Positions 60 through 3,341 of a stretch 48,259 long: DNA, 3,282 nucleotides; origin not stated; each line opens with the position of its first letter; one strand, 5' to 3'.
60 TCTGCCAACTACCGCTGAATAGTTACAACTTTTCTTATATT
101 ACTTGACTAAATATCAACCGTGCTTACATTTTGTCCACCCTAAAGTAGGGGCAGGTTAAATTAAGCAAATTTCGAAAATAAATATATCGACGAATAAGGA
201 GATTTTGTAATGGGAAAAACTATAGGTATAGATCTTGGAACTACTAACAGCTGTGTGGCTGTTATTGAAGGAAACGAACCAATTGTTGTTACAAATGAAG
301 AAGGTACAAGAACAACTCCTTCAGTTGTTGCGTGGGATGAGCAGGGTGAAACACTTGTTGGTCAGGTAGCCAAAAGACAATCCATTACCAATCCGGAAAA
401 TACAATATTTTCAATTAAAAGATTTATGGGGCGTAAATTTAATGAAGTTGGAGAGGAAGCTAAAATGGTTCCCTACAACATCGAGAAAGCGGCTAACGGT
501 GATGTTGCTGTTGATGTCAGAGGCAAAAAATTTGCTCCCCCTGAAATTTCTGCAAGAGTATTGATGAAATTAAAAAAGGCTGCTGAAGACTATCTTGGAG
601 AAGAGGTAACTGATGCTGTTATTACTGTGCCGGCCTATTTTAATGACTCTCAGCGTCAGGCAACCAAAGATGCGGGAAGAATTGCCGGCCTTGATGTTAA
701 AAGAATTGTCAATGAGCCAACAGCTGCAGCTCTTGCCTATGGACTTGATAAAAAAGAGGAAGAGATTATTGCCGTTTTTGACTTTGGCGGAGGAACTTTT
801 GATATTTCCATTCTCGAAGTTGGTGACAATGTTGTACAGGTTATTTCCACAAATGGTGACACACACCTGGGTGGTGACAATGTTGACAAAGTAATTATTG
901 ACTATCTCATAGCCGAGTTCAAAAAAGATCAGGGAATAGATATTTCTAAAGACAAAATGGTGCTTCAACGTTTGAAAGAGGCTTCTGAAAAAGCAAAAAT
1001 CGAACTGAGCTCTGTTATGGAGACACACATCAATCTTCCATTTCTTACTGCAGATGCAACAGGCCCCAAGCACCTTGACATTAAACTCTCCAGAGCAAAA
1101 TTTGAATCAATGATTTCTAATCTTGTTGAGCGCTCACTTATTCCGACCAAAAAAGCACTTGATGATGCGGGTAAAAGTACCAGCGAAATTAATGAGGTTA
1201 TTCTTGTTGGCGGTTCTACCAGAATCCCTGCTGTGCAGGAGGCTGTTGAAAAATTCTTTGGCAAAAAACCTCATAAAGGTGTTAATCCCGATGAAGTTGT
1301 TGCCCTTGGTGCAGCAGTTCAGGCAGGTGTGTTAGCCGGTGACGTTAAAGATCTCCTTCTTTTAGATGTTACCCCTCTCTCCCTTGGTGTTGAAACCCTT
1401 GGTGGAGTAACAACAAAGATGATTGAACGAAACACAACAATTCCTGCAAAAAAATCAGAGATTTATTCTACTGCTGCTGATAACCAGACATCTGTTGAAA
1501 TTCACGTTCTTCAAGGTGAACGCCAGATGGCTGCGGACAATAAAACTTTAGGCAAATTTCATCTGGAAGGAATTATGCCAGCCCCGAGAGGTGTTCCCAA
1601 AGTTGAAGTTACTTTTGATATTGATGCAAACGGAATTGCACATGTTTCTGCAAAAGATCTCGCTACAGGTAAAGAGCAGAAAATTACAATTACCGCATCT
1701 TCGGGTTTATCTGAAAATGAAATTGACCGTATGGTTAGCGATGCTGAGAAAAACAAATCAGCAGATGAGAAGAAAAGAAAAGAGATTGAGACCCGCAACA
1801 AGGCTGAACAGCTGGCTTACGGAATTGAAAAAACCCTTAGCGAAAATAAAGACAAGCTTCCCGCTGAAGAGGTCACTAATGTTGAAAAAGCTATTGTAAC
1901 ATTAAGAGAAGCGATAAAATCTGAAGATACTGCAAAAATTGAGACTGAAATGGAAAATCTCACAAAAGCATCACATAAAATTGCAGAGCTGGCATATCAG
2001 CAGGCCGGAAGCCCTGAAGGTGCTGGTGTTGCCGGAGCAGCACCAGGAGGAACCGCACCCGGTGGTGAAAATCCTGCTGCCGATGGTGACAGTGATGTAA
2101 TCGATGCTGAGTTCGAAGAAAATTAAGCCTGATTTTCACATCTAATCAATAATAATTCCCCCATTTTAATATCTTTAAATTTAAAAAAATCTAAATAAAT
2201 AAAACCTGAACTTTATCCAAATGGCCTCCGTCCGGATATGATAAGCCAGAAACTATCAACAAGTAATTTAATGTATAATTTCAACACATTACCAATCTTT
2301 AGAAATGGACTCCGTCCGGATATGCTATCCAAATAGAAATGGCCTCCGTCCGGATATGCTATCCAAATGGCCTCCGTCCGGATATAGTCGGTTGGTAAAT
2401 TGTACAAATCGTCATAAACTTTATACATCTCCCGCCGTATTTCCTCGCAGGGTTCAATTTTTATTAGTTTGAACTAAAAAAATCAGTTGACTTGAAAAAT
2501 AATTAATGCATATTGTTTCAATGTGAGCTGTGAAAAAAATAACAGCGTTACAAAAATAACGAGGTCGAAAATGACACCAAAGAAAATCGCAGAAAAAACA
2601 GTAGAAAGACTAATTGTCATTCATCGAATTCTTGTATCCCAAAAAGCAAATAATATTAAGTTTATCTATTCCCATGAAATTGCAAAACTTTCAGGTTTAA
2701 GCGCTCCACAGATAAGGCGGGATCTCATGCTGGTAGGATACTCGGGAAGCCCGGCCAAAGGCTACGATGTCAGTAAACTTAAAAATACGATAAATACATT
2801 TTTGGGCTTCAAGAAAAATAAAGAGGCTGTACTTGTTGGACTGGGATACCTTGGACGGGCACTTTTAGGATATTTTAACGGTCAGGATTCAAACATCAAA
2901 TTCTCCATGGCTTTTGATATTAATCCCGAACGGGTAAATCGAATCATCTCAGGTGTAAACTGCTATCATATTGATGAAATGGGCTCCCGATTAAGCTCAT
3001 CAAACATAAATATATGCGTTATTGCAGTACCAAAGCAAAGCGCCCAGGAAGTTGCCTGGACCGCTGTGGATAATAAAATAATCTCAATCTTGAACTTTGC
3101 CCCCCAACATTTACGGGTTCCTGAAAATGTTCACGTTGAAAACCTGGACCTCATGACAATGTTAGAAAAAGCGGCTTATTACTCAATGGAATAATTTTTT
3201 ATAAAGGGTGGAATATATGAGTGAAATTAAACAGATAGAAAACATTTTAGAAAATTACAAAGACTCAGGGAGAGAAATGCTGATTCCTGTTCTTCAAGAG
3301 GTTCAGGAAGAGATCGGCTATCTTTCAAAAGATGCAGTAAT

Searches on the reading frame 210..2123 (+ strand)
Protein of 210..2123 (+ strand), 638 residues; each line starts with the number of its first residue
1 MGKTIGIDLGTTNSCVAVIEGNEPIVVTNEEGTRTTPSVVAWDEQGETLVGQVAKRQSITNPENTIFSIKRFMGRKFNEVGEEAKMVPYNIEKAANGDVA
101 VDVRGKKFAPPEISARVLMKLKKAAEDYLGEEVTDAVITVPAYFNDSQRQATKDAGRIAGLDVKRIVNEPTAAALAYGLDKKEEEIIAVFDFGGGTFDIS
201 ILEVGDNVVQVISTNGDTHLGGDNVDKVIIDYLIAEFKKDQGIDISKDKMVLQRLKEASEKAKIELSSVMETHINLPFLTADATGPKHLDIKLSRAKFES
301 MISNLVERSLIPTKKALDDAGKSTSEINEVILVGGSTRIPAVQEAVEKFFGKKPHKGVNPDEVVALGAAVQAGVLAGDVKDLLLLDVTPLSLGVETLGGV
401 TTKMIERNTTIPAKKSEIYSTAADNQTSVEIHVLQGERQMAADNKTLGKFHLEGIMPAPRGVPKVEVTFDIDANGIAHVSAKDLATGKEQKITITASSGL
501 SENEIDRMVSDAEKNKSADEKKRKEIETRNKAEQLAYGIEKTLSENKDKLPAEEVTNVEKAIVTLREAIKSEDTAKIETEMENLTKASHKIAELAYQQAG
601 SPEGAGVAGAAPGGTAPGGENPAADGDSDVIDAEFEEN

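Call 59: search_protein_families(library=pfam, proteins=[window:210-2123:+], max_evalue=0.01)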
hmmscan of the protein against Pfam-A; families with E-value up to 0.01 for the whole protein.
window:210-2123:+ (638 aa): 2 families
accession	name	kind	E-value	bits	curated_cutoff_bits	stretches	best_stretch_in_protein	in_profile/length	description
PF00012.26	HSP70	-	5.5e-263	874.1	20.6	1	5-596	2-598/599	Hsp70 protein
PF06723.19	MreB_Mbl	-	3.1e-17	62.8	27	1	102-369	62-316/327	MreB/Mbl protein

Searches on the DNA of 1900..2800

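Call 6: search_rna_families(source=window, start=1900, end=2800, threshold=evalue, max_evalue=10)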
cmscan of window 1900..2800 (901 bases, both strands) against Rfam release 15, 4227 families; matches with E-value up to 10: 3.
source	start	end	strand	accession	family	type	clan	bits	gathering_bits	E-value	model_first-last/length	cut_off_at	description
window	2482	2551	-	RF01569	DdR2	Gene; snRNA; snoRNA; CD-box;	-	17.5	80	9.8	1-83/83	no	Dictyostelium snoRNA DdR2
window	2614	2702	+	RF01197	snR39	Gene; snRNA; snoRNA; CD-box;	CL00054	16.4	40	7.2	1-95/95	no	Small nucleolar RNA snR39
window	2204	2339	+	RF04188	Hovlinc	Gene; ribozyme;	-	13.5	42.3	7.6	1-170/170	no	Hovlinc ribozyme (hominin vlincRNA-located)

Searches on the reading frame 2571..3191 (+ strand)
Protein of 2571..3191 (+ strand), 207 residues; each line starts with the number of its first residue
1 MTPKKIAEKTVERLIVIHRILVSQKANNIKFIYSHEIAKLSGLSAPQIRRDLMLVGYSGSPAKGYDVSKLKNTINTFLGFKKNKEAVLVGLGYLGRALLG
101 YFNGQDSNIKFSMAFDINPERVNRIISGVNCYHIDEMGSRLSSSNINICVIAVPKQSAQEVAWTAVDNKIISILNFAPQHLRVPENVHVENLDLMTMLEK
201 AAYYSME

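Call 28: find_encoding_contigs(protein=window:2571-3191:+, flank=3000, max_places=6)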
Protein window:2571-3191:+ (207 aa): no gene with exactly this product is on record in the collection.

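Call 59: search_protein_families(library=pfam, proteins=[window:2571-3191:+], max_evalue=0.01)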
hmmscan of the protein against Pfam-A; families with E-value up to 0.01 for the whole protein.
window:2571-3191:+ (207 aa): 3 families
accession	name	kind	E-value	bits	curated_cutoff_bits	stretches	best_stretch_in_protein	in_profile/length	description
PF02629.25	CoA_binding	-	1.2e-17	64.9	22.3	1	82-178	2-96/97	CoA binding domain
PF06971.19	Put_DNA-bind_N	-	3.2e-10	40.4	27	1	5-52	1-48/49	Putative DNA-binding protein N-terminus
PF01408.29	GFO_IDH_MocA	-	1.6e-05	26.1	24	1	86-170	3-87/120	Oxidoreductase family, NAD-binding Rossmann fold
